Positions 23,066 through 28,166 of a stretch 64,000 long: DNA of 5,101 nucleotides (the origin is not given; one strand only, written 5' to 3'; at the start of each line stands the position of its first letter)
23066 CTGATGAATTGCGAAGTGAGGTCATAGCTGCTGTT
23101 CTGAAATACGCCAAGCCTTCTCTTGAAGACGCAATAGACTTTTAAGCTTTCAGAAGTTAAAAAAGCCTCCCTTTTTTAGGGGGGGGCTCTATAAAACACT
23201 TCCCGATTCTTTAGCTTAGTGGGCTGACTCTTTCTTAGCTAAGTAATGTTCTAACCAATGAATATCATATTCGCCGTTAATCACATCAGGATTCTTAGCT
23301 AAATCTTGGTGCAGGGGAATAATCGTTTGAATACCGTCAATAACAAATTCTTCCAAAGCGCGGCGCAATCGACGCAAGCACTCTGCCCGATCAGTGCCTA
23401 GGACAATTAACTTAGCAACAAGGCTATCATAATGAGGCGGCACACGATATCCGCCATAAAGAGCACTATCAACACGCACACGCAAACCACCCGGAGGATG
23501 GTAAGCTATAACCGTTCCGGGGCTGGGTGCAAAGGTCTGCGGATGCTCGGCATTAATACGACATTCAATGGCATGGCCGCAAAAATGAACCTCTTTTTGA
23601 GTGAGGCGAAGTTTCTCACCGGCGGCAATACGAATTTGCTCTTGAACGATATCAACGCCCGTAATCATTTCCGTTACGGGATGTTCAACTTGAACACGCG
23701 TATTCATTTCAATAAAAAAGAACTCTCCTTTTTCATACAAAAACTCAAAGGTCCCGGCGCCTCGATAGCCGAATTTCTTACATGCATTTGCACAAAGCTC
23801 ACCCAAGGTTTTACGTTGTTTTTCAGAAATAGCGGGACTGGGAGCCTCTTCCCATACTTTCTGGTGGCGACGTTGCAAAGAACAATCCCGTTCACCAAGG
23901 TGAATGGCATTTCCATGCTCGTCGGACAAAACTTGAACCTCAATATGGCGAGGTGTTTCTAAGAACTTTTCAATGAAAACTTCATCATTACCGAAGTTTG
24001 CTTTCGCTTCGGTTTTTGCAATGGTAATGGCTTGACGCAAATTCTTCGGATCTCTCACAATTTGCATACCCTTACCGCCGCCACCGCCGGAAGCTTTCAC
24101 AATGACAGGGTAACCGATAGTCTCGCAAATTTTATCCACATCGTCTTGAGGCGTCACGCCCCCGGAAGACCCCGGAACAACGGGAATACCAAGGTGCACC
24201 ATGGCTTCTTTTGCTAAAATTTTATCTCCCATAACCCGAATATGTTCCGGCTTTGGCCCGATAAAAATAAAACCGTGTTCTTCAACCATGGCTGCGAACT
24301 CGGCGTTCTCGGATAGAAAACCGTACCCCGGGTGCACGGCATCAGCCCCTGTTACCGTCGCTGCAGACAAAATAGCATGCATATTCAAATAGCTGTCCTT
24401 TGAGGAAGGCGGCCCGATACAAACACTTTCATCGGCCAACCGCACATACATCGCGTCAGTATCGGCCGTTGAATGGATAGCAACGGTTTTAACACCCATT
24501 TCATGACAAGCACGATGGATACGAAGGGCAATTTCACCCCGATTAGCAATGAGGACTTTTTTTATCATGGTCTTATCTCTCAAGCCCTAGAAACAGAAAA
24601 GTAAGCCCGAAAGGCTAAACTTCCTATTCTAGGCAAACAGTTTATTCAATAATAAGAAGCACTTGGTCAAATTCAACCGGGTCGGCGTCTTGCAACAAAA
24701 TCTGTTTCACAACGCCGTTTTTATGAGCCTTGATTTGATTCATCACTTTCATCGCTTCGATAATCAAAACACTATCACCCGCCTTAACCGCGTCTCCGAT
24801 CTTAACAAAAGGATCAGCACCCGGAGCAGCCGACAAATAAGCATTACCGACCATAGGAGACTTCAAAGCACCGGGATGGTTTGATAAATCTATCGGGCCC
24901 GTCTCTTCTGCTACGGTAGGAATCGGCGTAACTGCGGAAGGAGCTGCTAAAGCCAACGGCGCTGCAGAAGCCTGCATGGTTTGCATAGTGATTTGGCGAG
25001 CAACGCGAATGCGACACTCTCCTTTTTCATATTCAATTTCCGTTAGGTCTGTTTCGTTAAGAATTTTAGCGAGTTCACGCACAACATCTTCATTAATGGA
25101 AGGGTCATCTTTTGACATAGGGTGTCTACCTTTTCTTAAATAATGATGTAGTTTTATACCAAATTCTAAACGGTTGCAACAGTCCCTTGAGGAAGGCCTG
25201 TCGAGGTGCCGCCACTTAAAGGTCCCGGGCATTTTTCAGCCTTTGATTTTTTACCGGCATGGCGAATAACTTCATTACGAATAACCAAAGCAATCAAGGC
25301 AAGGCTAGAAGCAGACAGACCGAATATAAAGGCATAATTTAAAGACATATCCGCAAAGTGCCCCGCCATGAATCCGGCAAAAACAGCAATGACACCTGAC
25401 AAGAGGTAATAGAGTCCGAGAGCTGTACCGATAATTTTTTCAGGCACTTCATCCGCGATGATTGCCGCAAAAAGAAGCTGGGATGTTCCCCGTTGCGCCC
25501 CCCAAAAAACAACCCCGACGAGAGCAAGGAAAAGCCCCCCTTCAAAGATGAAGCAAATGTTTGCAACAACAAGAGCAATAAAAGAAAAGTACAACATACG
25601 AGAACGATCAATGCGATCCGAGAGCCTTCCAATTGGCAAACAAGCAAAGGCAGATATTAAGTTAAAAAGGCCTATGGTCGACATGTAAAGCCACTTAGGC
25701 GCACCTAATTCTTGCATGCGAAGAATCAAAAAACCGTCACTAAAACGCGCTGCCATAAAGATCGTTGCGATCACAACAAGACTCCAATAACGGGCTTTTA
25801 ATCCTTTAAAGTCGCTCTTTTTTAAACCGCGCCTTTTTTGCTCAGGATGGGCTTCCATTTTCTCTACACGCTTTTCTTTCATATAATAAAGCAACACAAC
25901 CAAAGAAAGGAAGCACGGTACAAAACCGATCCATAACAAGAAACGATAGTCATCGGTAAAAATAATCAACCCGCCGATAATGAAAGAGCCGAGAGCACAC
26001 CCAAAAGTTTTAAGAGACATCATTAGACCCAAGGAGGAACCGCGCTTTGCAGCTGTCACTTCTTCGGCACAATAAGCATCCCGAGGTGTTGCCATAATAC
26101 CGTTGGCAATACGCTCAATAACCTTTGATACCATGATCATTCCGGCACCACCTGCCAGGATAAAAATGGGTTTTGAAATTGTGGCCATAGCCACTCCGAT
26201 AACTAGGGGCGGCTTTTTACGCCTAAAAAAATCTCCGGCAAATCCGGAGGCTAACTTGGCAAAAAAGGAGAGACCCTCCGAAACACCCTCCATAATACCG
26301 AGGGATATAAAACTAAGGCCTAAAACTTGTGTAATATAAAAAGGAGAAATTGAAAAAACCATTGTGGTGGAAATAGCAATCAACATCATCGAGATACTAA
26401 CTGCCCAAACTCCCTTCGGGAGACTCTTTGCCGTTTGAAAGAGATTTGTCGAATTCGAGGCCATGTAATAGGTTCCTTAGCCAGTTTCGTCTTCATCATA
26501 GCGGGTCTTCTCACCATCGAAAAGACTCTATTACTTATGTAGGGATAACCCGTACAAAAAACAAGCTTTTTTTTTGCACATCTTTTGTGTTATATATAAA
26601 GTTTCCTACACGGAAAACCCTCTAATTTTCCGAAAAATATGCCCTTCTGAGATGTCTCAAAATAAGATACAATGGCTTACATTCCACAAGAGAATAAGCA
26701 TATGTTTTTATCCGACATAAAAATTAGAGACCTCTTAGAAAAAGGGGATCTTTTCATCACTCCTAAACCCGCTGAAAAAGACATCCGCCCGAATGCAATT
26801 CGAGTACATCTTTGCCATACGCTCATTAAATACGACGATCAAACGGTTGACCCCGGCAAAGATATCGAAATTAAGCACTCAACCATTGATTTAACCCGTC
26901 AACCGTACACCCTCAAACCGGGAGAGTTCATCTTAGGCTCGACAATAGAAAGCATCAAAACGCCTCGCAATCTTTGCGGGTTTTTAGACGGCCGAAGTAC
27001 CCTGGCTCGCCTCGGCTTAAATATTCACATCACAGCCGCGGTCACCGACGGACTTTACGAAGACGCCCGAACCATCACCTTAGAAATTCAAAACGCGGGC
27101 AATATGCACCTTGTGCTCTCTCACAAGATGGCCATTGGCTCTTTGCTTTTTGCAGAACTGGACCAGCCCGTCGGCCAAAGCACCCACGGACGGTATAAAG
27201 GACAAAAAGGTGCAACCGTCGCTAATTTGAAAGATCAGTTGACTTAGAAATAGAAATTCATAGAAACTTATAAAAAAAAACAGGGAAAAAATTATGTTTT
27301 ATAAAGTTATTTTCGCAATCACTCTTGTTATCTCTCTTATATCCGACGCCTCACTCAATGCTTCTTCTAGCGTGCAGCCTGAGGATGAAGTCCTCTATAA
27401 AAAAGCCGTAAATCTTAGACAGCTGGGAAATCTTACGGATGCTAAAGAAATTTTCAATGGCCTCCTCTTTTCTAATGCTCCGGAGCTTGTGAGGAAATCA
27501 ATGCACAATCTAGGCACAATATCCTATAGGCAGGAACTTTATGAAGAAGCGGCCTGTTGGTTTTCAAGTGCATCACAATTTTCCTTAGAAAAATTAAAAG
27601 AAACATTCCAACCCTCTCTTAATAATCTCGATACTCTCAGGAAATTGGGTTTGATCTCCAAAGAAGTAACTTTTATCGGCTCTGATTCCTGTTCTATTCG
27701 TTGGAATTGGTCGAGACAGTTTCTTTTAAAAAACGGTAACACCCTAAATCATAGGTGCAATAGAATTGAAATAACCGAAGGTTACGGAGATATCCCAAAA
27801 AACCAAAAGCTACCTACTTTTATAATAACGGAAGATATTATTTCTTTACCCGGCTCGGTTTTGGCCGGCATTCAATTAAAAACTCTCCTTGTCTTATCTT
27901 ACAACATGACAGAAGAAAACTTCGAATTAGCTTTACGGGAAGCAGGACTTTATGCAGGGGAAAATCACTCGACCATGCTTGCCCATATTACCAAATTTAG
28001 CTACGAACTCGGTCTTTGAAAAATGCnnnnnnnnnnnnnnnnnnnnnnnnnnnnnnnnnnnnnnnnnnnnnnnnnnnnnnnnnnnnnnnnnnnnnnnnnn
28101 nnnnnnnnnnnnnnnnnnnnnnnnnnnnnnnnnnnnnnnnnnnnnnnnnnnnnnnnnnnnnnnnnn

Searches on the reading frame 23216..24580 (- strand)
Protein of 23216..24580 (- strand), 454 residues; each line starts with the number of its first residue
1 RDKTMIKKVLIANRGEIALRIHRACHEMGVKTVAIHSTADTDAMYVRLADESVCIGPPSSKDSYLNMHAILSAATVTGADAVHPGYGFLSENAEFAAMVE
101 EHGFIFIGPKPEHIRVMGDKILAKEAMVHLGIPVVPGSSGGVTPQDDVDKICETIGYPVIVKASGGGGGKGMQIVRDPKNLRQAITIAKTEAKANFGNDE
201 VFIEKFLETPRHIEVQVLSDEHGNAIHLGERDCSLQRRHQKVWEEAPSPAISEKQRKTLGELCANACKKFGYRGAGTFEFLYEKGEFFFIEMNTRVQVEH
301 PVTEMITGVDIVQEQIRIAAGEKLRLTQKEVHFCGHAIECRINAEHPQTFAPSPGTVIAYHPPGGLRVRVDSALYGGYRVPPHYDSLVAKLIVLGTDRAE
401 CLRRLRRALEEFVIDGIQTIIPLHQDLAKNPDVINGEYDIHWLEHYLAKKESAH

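Call 9: search_protein_families(library=pfam, proteins=[window:23216-24580:-], max_evalue=0.01)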
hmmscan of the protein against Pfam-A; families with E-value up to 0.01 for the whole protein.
window:23216-24580:- (454 aa): 8 families
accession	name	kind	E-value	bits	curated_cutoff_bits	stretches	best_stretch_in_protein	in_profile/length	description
PF02786.22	CPSase_L_D2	-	2.6e-80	269.4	19.8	1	119-325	1-209/211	Carbamoyl-phosphate synthase L chain, ATP binding domain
PF00289.28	Biotin_carb_N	-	2.6e-47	160.3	25.5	1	5-114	1-110/110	Biotin carboxylase, N-terminal domain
PF02785.25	Biotin_carb_C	-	1.7e-36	125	32.4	1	339-444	1-107/108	Biotin carboxylase C-terminal domain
PF02222.28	ATP-grasp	-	1.6e-13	51.2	27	1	141-296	15-163/179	ATP-grasp domain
PF07478.18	Dala_Dala_lig_C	-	1.2e-12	48.2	24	1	145-294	25-174/204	D-ala D-ala ligase C-terminus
PF02655.19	ATP-grasp_3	-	3.5e-06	27.6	23.2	1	143-297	18-158/160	ATP-grasp domain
PF01071.24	GARS_A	-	5.1e-05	23.6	27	1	118-220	1-101/194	Phosphoribosylglycinamide synthetase, ATP-grasp (A) domain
PF08443.16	RimK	-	0.00034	20.7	21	1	143-316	25-185/188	RimK-like ATP-grasp domain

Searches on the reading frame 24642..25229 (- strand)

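Call 9: search_protein_families(library=pfam, proteins=[window:24642-25229:-], max_evalue=0.01)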
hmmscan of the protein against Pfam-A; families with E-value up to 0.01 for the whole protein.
window:24642-25229:- (195 aa): 1 family
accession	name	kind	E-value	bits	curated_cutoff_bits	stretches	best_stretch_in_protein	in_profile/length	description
PF00364.28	Biotin_lipoyl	-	2.1e-20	72.8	22.1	1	122-194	3-73/73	Biotin-requiring enzyme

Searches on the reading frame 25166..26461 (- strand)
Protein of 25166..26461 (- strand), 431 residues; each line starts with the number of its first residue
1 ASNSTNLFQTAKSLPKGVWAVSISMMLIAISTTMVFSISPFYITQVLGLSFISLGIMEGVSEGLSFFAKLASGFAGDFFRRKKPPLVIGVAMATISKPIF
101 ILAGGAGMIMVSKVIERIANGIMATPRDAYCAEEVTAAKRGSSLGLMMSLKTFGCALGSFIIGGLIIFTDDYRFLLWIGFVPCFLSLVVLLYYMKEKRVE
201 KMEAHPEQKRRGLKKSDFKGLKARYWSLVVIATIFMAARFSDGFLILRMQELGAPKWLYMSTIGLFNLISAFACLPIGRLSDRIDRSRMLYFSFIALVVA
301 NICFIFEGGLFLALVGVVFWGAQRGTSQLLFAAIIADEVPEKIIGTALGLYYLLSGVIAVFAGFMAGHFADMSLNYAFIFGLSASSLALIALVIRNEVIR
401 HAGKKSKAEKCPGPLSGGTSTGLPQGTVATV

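Call 9: search_protein_families(library=pfam, proteins=[window:25166-26461:-], max_evalue=0.01)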
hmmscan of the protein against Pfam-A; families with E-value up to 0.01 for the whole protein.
window:25166-26461:- (431 aa): 1 family
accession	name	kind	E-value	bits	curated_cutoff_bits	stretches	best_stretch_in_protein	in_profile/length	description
PF07690.21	MFS_1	-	4.1e-46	157.9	33.4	2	22-362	2-346/347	Major Facilitator Superfamily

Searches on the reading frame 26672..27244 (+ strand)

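Call 9: search_protein_families(library=pfam, proteins=[window:26672-27244:+], max_evalue=0.01)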
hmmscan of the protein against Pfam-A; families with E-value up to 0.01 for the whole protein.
window:26672-27244:+ (191 aa): 1 family
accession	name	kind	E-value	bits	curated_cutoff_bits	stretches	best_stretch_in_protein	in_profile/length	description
PF22769.1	DCD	-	1.9e-26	93.4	27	1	13-162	2-152/153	dCTP deaminase-like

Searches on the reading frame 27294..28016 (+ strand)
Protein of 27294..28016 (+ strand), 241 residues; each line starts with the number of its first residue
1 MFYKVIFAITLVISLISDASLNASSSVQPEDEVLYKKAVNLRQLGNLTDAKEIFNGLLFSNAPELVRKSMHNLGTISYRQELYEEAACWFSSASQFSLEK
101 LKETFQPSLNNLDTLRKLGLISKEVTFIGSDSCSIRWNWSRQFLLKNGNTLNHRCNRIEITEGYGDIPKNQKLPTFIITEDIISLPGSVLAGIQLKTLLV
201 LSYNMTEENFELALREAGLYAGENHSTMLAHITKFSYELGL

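Call 9: search_protein_families(library=pfam, proteins=[window:27294-28016:+], max_evalue=0.01)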
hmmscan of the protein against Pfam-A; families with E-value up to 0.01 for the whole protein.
window:27294-28016:+ (241 aa): 2 families
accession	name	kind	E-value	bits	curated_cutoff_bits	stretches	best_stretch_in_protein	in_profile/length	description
PF07719.23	TPR_2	-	0.0048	17.4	27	0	32-55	2-25/34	Tetratricopeptide repeat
PF13374.12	TPR_10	-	0.0085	16.5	27.5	0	69-86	4-21/42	Tetratricopeptide repeat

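Call 80: search_protein_families(library=ncbifam, proteins=[window:27294-28016:+], max_evalue=0.01)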
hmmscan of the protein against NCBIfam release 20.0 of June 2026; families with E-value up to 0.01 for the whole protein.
window:27294-28016:+ (241 aa): 1 family
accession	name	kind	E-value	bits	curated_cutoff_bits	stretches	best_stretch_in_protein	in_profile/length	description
TIGR02552.1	LcrH_SycD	equivalog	0.00096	18.9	104.8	1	19-99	5-84/136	SycD/LcrH family type III secretion system chaperone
